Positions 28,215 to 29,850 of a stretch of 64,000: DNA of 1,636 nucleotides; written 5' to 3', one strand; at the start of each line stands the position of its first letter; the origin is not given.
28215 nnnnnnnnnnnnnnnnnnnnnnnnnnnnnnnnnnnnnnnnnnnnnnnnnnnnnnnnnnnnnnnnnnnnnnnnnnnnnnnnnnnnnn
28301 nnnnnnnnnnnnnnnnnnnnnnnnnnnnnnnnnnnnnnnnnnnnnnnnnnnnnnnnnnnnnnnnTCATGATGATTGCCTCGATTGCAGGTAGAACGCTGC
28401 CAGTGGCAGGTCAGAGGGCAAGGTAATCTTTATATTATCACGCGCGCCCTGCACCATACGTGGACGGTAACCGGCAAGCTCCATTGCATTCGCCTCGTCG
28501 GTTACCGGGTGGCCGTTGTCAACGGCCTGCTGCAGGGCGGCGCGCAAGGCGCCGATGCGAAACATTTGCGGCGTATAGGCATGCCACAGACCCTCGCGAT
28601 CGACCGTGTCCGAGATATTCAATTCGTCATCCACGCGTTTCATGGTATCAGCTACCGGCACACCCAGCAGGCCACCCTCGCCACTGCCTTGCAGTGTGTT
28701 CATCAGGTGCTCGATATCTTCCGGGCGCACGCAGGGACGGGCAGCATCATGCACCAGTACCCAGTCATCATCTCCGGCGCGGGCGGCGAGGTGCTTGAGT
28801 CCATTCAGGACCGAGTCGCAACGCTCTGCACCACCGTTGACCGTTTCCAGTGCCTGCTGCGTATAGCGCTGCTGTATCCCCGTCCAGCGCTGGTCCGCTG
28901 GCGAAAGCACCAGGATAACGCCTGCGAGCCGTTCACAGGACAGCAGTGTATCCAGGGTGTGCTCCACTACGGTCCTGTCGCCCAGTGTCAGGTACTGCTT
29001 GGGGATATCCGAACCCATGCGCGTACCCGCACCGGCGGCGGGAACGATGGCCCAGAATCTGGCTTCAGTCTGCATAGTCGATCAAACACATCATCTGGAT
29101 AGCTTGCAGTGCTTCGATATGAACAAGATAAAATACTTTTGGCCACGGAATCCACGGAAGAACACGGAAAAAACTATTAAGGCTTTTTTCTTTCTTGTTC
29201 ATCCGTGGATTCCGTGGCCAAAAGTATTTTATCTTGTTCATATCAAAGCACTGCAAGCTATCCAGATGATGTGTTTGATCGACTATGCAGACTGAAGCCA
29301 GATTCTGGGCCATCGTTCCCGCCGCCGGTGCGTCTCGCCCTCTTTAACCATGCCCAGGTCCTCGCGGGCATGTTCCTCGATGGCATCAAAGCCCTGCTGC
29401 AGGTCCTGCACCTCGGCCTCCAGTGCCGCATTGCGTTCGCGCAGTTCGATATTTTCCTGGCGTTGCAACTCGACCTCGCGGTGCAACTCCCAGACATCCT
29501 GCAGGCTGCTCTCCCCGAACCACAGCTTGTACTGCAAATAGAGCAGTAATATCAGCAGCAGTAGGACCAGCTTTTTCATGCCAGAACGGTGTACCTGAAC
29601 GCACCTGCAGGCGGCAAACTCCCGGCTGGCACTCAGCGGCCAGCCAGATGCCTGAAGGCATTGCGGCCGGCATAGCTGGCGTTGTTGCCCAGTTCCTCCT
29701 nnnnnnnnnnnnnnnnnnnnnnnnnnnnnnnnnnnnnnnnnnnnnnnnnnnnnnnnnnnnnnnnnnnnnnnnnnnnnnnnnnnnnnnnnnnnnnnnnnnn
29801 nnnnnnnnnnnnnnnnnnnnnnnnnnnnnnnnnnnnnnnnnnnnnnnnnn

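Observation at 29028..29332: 305-bp near-perfect palindrome between ispD and ftsB: inverted duplication of the ispD 5' end that overwrote the ftsB C-terminus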

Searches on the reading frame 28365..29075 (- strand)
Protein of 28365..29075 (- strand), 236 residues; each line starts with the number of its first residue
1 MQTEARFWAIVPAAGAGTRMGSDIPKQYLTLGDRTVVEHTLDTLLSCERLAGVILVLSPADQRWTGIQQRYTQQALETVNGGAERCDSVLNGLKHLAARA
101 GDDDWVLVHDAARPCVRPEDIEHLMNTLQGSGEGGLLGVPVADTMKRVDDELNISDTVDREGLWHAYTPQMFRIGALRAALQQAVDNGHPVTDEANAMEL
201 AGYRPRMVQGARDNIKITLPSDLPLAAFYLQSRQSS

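Call 9: find_encoding_contigs(protein=window:28365-29075:-, flank=5000, max_places=10)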
Protein window:28365-29075:- (236 aa): 2 contigs read that carry it; 2 places shown.
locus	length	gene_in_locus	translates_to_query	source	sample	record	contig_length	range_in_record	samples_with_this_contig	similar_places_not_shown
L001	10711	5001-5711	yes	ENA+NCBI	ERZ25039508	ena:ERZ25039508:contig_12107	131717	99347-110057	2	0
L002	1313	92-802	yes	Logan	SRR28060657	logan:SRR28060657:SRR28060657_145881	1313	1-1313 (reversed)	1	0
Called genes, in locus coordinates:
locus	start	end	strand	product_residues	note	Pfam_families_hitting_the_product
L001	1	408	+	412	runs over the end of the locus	PF01171:ATP_bind_3, PF09179:TilS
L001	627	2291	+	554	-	PF06418:CTP_synth_N, PF00117:GATase, PF07722:Peptidase_C26 (faint)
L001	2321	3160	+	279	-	PF00793:DAHP_synth_1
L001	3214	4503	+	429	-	PF03952:Enolase_N, PF00113:Enolase_C, PF07476:MAAL_C (faint)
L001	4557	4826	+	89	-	PF04977:DivIC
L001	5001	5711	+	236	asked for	PF01128:IspD, PF12804:NTP_transf_3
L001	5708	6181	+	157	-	PF02542:YgbB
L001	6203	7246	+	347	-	PF01142:TruD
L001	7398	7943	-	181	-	PF01713:Smr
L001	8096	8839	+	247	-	PF01975:SurE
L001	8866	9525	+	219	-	PF01135:PCMT, PF13649:Methyltransf_25 (weak)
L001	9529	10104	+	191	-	PF09335:VTT_dom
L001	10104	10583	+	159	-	PF01476:LysM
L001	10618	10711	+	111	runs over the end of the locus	PF01551:Peptidase_M23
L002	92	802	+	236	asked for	PF01128:IspD, PF12804:NTP_transf_3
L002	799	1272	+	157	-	PF02542:YgbB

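Call 13: find_related_loci(query=window:28365-29075:-, collection=genome_contigs, flank=3000)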
Query window:28365-29075:- (236 aa) in genome_contigs; peptide patterns used: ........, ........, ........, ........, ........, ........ (x = any residue, [..] = any of these).
600 stretches matched a pattern (row limit reached: there are more); 577 encode a relative of the query (tblastn E <= 1e-3); the best 80 are kept; 80 distinct loci.
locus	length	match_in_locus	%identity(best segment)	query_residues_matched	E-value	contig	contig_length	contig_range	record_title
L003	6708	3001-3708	83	1-236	1e-131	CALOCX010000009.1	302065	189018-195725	MAG: uncultured Gammaproteobacteria bacterium isolate LOGT_bin.0252 genome assembly, contig: contig_7343, whole genome s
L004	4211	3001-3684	68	7-234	3e-102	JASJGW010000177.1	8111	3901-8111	MAG: Gammaproteobacteria bacterium isolate ChS5.bin.15 ChesSed_k141_892262, whole genome shotgun sequence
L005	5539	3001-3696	65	6-236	5e-99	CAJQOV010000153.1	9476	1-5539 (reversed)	MAG: uncultured Gammaproteobacteria bacterium isolate 3_20180319_Bin_20180319_Bin_175_1 genome assembly, contig: c_00000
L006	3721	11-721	76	1-236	2e-118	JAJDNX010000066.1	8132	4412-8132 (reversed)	MAG: Gammaproteobacteria bacterium isolate ALSabin.191 k141_2799932, whole genome shotgun sequence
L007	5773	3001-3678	64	9-234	2e-92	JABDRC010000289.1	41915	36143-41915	MAG: Halobacteria archaeon isolate Site_C19 k127_1720629, whole genome shotgun sequence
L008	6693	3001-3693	58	3-234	5e-85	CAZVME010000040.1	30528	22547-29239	MAG TPA_asm: uncultured Gammaproteobacteria bacterium isolate SRP167671_co2_216 genome assembly, contig: NODE_1971_lengt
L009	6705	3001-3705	58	1-235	7e-85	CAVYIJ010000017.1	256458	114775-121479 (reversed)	MAG: uncultured Halobacteria archaeon isolate MFD03551.bin.2.20 genome assembly, contig: contig_5354, whole genome shotg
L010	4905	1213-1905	57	6-236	1e-84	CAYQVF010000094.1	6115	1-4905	MAG TPA_asm: uncultured Chromatiaceae bacterium isolate SRP128015_co1_170 genome assembly, contig: NODE_22723_length_611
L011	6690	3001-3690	58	3-233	2e-82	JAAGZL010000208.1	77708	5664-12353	MAG: Gammaproteobacteria bacterium isolate Cli_5 CliG_CONTIG725078, whole genome shotgun sequence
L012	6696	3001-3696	55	1-233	8e-82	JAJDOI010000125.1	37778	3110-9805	MAG: Thiogranum sp. isolate MASpbin.12 k141_2126304, whole genome shotgun sequence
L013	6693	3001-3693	57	3-234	8e-82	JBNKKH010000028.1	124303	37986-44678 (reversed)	MAG: Sedimenticolaceae bacterium isolate H1H2.bin.44.orig k141_320505, whole genome shotgun sequence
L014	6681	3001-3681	58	6-233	1e-81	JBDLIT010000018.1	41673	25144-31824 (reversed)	MAG: Pseudomonadota bacterium isolate MAG046 MAG046_18, whole genome shotgun sequence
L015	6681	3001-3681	58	6-233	2e-81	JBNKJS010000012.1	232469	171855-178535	MAG: Sedimenticolaceae bacterium isolate H2.bin.15.orig k141_1296639, whole genome shotgun sequence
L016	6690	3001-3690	57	3-233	4e-81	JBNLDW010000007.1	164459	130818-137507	MAG: Sedimenticolaceae bacterium isolate C1C2.bin.40.orig k141_1134989, whole genome shotgun sequence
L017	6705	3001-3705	56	1-236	8e-81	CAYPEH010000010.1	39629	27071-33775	MAG TPA_asm: uncultured Chromatiales bacterium isolate binchicken_co172_106 genome assembly, contig: NODE_628_length_396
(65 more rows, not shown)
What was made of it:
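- Tried and rejected: The genome_contigs scan with IspD found nothing closer than 83% identity (call 13).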

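Call 17: find_related_loci(query=window:28365-29075:-, collection=metagenome_contigs, flank=3000)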
Query window:28365-29075:- (236 aa) in metagenome_contigs; peptide patterns used: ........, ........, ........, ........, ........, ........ (x = any residue, [..] = any of these).
600 stretches matched a pattern (row limit reached: there are more); 561 encode a relative of the query (tblastn E <= 1e-3); the best 80 are kept; 80 distinct loci.
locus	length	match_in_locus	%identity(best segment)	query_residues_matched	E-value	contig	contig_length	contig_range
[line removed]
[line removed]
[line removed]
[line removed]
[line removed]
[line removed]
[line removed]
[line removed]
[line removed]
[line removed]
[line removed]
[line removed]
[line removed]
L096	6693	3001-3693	59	3-234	2e-87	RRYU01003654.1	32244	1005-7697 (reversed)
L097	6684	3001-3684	58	6-233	3e-84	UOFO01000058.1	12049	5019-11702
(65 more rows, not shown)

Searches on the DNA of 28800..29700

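Call 33: search_rna_families(source=window, start=28800, end=29700, threshold=evalue, max_evalue=1)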
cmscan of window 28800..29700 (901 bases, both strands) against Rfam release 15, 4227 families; matches with E-value up to 1: 16.
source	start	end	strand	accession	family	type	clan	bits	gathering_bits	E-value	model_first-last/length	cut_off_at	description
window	29031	29329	-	RF04128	MIR8562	Gene; miRNA;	-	108.8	211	6.7e-21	1-242/242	no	MIR8562 microRNA precursor family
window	29067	29293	+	RF04128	MIR8562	Gene; miRNA;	-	100.3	211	5.2e-19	1-242/242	no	MIR8562 microRNA precursor family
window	29113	29245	-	RF03601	MIR7993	Gene; miRNA;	-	79.5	100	1.1e-15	1-138/138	no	MIR7993 microRNA precursor family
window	29115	29247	+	RF03601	MIR7993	Gene; miRNA;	-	77.2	100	4.1e-15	1-138/138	no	MIR7993 microRNA precursor family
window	29122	29238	+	RF04171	MIR1509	Gene; miRNA;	-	59.5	87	1.5e-11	1-121/121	no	MIR1509 microRNA precursor family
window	29122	29238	-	RF04171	MIR1509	Gene; miRNA;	-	57.6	87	5e-11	1-121/121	no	MIR1509 microRNA precursor family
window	29126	29234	-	RF03457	MIR173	Gene; miRNA;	-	41.6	70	4.6e-07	1-102/102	no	MIR173 microRNA precursor family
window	29130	29230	+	RF03457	MIR173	Gene; miRNA;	-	39.1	70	2.2e-06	1-102/102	no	MIR173 microRNA precursor family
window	29133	29226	-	RF04164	MIR1507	Gene; miRNA;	-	36.5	73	1.2e-06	1-107/107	no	MIR1507 microRNA precursor family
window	29128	29232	-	RF00706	mir-263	Gene; miRNA;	CL00093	30.9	51.3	1.7e-05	1-86/86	no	mir-263 microRNA precursor family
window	29128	29232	+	RF00706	mir-263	Gene; miRNA;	CL00093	29.9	51.3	3.7e-05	1-86/86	no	mir-263 microRNA precursor family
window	29141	29219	+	RF03443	mir-2131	Gene; miRNA;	-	29.4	92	0.0019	1-89/89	no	mir-2131 microRNA precursor family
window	29139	29221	-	RF03598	MIR6024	Gene; miRNA;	-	25.2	72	0.012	1-99/99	no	MIR6024 microRNA precursor family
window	29137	29223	-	RF03519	mir-238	Gene; miRNA;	-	22.7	80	0.087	1-85/85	no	mir-238 microRNA precursor family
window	29141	29217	-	RF03683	mir-462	Gene; miRNA;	-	22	90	0.083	1-64/64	no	mir-462 microRNA precursor family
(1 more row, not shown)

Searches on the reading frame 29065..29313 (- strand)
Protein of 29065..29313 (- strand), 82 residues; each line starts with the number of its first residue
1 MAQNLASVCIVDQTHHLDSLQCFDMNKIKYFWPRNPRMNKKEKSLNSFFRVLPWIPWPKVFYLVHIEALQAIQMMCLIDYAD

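Call 40: find_encoding_contigs(protein=window:29065-29313:-, flank=3000, max_places=6)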
Protein window:29065-29313:- (82 aa): no gene with exactly this product is on record in the collection.
